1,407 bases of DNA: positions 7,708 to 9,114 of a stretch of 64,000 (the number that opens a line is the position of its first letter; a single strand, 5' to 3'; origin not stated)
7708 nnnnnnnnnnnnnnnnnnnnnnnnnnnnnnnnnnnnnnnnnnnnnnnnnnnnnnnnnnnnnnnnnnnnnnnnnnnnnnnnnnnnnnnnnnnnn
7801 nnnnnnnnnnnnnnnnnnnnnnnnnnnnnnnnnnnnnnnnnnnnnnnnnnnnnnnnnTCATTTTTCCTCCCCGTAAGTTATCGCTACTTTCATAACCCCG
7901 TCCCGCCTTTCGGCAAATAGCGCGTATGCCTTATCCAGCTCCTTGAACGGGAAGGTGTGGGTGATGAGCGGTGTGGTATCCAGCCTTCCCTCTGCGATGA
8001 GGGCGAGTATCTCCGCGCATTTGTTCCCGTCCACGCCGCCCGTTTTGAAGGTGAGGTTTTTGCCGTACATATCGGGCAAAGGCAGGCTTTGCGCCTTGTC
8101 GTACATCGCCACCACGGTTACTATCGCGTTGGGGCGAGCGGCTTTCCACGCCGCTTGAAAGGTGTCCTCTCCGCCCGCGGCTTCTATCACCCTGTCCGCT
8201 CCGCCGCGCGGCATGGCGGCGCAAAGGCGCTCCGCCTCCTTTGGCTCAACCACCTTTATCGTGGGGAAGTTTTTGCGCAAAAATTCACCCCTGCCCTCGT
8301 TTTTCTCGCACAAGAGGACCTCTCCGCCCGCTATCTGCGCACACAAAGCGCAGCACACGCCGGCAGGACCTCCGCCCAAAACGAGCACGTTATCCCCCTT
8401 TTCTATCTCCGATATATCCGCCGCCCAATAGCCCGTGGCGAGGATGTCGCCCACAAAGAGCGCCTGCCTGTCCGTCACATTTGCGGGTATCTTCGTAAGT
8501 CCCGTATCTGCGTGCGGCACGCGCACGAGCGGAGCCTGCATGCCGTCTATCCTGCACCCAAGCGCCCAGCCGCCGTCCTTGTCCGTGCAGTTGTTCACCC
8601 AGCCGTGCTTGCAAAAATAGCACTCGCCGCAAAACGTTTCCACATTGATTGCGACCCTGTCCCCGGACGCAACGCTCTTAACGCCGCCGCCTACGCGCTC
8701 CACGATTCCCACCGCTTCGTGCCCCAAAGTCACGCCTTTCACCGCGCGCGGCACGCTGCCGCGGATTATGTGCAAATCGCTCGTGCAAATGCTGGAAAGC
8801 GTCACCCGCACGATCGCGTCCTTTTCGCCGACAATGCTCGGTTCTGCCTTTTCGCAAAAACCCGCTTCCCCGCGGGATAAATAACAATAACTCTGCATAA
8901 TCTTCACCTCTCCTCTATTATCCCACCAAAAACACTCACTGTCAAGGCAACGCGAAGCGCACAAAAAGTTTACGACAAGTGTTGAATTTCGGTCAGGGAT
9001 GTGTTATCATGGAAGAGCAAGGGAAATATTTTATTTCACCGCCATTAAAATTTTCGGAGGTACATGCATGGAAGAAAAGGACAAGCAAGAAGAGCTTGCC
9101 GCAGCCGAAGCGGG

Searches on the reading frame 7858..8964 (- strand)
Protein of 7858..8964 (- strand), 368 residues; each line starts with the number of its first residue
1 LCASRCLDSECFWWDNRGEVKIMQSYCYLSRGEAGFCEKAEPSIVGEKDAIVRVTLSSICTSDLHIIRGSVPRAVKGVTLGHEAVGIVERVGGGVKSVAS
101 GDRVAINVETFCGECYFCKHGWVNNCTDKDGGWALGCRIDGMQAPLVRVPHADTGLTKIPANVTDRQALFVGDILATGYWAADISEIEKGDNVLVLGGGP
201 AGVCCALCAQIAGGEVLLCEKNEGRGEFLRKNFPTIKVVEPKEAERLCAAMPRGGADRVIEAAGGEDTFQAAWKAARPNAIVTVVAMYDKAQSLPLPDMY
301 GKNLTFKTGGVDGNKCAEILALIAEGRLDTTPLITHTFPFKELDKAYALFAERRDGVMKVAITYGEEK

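Call 21: search_protein_families(library=pfam, proteins=[window:7858-8964:-], max_evalue=0.00001)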
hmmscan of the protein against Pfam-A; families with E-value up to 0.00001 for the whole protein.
window:7858-8964:- (368 aa): 3 families
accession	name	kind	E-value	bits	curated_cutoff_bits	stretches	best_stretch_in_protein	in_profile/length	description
PF08240.17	ADH_N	-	1e-23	84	23.5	1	46-160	1-103/104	Alcohol dehydrogenase GroES-like domain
PF00107.32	ADH_zinc_N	-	8.1e-09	36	31.8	1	202-322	3-126/129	Zinc-binding dehydrogenase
PF13602.12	ADH_zinc_N_2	-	9.3e-07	30.3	27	1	250-354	18-127/134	Zinc-binding dehydrogenase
